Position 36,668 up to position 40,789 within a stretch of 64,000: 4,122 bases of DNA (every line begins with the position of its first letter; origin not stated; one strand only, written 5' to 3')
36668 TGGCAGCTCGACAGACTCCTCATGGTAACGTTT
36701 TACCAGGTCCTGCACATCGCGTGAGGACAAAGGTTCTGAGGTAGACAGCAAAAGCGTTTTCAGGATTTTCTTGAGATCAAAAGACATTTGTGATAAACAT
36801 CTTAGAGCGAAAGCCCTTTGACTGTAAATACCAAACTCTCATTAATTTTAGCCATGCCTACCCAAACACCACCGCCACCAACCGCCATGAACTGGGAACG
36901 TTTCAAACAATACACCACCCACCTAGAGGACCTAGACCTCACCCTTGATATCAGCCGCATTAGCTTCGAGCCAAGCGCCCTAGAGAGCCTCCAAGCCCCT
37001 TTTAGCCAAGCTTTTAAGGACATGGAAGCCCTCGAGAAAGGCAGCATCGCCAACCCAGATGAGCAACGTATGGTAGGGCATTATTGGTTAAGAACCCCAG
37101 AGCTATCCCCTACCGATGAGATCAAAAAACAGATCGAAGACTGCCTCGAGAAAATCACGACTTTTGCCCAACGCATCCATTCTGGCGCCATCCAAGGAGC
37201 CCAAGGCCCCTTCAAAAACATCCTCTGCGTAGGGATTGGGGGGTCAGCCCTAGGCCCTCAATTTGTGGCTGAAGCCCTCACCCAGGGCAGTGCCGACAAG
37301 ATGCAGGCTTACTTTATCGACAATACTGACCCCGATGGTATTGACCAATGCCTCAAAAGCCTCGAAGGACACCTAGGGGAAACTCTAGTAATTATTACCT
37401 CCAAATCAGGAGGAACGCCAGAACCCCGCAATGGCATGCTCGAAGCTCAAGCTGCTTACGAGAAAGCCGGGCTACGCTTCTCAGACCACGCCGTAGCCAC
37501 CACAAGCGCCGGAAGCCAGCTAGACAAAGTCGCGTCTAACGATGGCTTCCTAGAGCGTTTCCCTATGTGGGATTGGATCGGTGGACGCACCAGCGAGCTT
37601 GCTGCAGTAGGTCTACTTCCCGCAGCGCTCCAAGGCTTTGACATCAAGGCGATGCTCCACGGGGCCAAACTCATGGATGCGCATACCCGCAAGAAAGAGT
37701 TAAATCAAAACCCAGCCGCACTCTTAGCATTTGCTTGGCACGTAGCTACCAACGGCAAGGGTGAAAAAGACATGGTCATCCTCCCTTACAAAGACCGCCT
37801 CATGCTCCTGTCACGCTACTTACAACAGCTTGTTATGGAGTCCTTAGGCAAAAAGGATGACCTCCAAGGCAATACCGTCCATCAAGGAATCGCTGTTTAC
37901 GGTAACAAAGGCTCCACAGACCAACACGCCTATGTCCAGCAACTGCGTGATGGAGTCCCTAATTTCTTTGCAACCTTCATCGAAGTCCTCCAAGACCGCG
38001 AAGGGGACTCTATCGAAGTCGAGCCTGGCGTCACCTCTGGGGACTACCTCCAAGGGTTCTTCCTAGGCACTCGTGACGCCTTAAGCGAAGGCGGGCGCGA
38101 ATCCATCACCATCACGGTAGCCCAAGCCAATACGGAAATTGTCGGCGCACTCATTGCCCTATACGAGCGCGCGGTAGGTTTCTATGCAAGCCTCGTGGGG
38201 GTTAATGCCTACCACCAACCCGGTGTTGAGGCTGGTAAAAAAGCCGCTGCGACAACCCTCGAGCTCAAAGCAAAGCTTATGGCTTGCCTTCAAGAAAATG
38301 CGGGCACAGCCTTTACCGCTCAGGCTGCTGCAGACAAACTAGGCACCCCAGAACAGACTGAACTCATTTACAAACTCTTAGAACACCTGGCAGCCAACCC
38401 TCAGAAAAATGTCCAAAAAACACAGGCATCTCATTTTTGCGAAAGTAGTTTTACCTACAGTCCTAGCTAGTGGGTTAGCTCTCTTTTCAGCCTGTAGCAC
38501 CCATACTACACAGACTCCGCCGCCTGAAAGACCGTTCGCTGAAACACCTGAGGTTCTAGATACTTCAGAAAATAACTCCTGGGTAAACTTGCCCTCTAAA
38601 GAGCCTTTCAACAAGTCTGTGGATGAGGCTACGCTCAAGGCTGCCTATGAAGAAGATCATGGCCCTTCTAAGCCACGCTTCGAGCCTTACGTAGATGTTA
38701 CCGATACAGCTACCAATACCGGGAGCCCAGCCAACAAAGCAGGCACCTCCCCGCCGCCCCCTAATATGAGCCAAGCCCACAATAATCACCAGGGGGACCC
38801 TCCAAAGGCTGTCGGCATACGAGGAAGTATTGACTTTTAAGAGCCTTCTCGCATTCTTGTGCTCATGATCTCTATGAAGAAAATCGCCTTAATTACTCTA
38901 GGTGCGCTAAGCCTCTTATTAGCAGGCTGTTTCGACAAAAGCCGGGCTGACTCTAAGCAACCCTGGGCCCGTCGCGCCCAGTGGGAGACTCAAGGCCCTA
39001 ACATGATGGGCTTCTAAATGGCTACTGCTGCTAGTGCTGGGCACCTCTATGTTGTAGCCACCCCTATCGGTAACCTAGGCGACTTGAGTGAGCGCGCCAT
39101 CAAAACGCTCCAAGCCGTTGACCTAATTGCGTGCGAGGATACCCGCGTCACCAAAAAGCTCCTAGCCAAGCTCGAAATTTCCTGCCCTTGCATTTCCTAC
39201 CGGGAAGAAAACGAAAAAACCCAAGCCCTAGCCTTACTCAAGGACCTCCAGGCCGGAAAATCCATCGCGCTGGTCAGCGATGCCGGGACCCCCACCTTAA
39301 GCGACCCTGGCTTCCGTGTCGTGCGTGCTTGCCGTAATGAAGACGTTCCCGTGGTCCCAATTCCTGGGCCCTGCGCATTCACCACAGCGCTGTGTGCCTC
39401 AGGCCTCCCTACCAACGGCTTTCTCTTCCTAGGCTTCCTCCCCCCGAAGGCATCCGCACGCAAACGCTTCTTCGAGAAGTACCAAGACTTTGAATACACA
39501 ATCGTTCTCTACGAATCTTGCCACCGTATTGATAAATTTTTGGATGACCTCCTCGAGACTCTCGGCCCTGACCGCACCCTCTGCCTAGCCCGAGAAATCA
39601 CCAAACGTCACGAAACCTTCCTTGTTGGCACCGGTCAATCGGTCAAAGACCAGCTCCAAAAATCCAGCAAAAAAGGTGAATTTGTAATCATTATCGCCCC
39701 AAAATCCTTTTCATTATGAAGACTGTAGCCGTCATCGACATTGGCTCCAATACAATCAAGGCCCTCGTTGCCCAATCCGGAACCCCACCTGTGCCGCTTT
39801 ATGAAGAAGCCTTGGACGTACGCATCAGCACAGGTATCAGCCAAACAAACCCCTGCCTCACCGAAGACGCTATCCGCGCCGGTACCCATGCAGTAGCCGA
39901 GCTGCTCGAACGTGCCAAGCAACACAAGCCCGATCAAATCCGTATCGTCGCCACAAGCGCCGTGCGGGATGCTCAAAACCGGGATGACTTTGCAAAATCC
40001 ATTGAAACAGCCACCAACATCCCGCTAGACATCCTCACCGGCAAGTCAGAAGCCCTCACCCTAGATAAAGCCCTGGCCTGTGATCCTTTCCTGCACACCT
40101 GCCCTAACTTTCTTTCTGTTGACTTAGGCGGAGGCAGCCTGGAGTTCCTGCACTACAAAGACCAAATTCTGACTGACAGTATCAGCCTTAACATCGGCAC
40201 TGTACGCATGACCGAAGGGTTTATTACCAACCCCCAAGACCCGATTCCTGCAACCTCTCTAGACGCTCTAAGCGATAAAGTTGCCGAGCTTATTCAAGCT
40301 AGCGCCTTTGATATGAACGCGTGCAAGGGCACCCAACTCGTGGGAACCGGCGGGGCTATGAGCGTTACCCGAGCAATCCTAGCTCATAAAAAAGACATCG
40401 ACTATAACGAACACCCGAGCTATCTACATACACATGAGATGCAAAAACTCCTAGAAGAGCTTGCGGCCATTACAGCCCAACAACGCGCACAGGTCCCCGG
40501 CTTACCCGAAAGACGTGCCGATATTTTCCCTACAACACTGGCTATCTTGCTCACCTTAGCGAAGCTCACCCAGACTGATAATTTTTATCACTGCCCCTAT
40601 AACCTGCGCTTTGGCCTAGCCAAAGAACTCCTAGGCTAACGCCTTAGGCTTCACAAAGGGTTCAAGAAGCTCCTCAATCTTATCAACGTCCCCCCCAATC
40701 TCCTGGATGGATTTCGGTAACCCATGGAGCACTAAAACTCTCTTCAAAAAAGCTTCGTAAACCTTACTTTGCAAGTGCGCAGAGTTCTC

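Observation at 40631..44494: Two adjacent large helical-repeat orphans that are diverged paralogues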

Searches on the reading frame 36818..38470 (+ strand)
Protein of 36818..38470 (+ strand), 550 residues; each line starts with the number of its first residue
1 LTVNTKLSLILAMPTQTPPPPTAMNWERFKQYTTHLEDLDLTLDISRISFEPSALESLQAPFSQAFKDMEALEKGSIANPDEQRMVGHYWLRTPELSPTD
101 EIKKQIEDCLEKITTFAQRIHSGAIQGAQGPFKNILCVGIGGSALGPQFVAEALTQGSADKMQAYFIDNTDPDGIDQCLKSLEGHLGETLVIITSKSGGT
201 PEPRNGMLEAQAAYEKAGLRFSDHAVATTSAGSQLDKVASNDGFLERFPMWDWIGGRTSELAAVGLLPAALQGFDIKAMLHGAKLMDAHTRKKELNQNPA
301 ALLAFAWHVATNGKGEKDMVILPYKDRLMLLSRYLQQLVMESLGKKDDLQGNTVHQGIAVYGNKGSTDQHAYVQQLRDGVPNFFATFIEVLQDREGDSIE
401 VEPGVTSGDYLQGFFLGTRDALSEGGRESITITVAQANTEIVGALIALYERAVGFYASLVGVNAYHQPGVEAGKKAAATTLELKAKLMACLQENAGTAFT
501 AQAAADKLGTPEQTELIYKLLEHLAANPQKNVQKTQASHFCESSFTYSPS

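Call 12: find_related_loci(query=window:36818-38470:+, collection=genome_contigs, flank=10000)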
Query window:36818-38470:+ (550 aa) in genome_contigs; peptide patterns used: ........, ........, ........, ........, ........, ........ (x = any residue, [..] = any of these).
600 stretches matched a pattern (row limit reached: there are more); 591 encode a relative of the query (tblastn E <= 1e-3); the best 80 are kept; 80 distinct loci.
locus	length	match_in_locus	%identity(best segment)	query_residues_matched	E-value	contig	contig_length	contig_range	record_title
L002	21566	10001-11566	64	24-538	0e+0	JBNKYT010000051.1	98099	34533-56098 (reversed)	MAG: Puniceicoccaceae bacterium isolate D1D2.bin.15.orig k141_639215, whole genome shotgun sequence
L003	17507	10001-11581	62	25-547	0e+0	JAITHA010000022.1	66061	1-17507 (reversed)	MAG: Puniceicoccales bacterium isolate Pc512_bin4 k119_3069681, whole genome shotgun sequence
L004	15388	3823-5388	63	24-545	0e+0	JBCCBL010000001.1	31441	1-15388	MAG: Verrucomicrobiota bacterium isolate P01_A01_bin.34 k141_131080_length_31441_cov_39.1855, whole genome shotgun seque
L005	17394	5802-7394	61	14-545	0e+0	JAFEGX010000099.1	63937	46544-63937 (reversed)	MAG: Verrucomicrobia bacterium isolate SZAS TMP-19 CK_MAG-35__99__length-63937, whole genome shotgun sequence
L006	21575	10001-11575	61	22-546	0e+0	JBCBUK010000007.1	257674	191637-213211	MAG: Verrucomicrobiota bacterium isolate J06640_2 NODE_7_length_257674_cov_15.727074, whole genome shotgun sequence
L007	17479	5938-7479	62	21-537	0e+0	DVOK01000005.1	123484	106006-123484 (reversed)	MAG TPA_asm: Candidatus Merdousia gallistercoris isolate CHK197-16368 CHK197__C95524_L123484_ERR3414592, whole genome sh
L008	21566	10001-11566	62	24-541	0e+0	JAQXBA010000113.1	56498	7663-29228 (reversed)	MAG: Opitutia bacterium isolate cluster4_bin.12 k119_546012, whole genome shotgun sequence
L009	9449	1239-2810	63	23-546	0e+0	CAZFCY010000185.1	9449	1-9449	MAG TPA_asm: uncultured Opitutaceae bacterium isolate SRP344714_co1_415 genome assembly, contig: NODE_13050_length_9449_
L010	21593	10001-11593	61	14-545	0e+0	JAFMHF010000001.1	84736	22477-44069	MAG: Puniceicoccaceae bacterium isolate DEBay_Spr20G08_39 NODE_141_length_84736_cov_22.0731, whole genome shotgun sequen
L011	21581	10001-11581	63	21-545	0e+0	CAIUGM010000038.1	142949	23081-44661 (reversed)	MAG: uncultured Verrucomicrobia bacterium isolate Kiruna2_bin-0257 genome assembly, contig: bin-0257:38/40, whole genome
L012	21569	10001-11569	61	24-546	0e+0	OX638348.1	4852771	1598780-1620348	MAG: uncultured Opitutaceae bacterium isolate b1b57f99-08c0-43d1-969e-fd0ef39b1292 genome assembly, chromosome: 1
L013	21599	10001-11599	60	13-545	0e+0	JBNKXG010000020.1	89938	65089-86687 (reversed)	MAG: Opitutaceae bacterium isolate D2.bin.11.permissive NODE_20_length_89938_cov_17.769344, whole genome shotgun sequenc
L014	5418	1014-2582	61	13-535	0e+0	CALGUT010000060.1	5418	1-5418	MAG TPA_asm: uncultured Opitutales bacterium isolate ERR2206764_bin.65_CONCOCT_v1.1_MAG genome assembly, contig: ERZ8879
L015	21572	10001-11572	62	24-548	0e+0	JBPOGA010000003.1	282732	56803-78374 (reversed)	MAG: Opitutaceae bacterium isolate MAG_26 MAG_26_3, whole genome shotgun sequence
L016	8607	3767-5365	61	16-548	0e+0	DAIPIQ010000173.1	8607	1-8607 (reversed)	MAG TPA_asm: Opitutaceae bacterium isolate CTOTU7309 NODE_12073_length_8607_cov_4.245674, whole genome shotgun sequence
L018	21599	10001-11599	61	14-546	0e+0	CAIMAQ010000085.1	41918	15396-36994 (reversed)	MAG: uncultured Opitutae bacterium isolate Umea1p3_bin-247 genome assembly, contig: bin-247:085/126, whole genome shotgu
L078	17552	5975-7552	61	24-545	0e+0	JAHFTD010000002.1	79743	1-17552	MAG: Opitutaceae bacterium isolate nzgw612 NODE_238_length_79744_cov_6.058978, whole genome shotgun sequence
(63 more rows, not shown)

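Call 73: search_protein_families(library=pfam, proteins=[L005:9935-11632:-, L018:13755-15425:-, L011:14767-17064:+, L078:10011-12482:+], max_evalue=0.001)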
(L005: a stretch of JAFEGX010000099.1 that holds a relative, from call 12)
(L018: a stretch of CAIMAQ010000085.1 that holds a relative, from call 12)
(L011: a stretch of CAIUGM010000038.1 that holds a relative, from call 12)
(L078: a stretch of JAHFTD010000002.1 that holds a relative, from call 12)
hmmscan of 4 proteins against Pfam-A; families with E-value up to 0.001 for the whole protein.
L005:9935-11632:- (565 aa): 0 families

L018:13755-15425:- (556 aa): 0 families

L011:14767-17064:+ (765 aa): 3 families
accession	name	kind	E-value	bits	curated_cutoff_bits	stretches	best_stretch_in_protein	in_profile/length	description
PF04253.20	TFR_dimer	-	6e-21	75.1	27.1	1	636-751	1-120/121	Transferrin receptor-like dimerisation domain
PF04389.22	Peptidase_M28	-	7.7e-13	49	21.3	1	331-543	2-178/193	Peptidase family M28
PF02225.27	PA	-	4.7e-08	33.5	23.9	1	150-237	1-92/95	PA domain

L078:10011-12482:+ (823 aa): 3 families
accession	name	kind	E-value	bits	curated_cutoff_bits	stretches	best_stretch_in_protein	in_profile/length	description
PF04253.20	TFR_dimer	-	8.2e-23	81.1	27.1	1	694-808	1-119/121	Transferrin receptor-like dimerisation domain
PF04389.22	Peptidase_M28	-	2.7e-13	50.5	21.3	1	389-599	2-176/193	Peptidase family M28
PF02225.27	PA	-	1.5e-07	31.9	23.9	1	208-295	1-92/95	PA domain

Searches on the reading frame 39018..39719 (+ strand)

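Call 5: search_protein_families(library=pfam, proteins=[window:39018-39719:+], max_evalue=0.1)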
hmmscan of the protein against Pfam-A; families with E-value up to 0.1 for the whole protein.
window:39018-39719:+ (233 aa): 2 families
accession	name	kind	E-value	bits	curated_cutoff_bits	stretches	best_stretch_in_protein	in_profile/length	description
PF00590.25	TP_methylase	-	8e-34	117.9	27.8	1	9-207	1-209/212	Tetrapyrrole (Corrin/Porphyrin) Methylases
PF07905.16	PucR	-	0.075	13.8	33.5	0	64-122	53-108/118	Purine catabolism regulatory protein-like family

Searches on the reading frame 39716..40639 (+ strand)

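Call 5: search_protein_families(library=pfam, proteins=[window:39716-40639:+], max_evalue=0.1)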
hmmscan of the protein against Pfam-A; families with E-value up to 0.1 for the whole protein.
window:39716-40639:+ (307 aa): 2 families
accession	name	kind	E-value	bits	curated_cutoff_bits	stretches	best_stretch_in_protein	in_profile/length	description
PF02541.22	Ppx-GppA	-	4.5e-46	158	27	1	25-303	10-279/285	Ppx/GppA phosphatase family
PF14450.12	FtsA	-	0.0018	19.1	31.8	0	5-24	1-20/127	Cell division protein FtsA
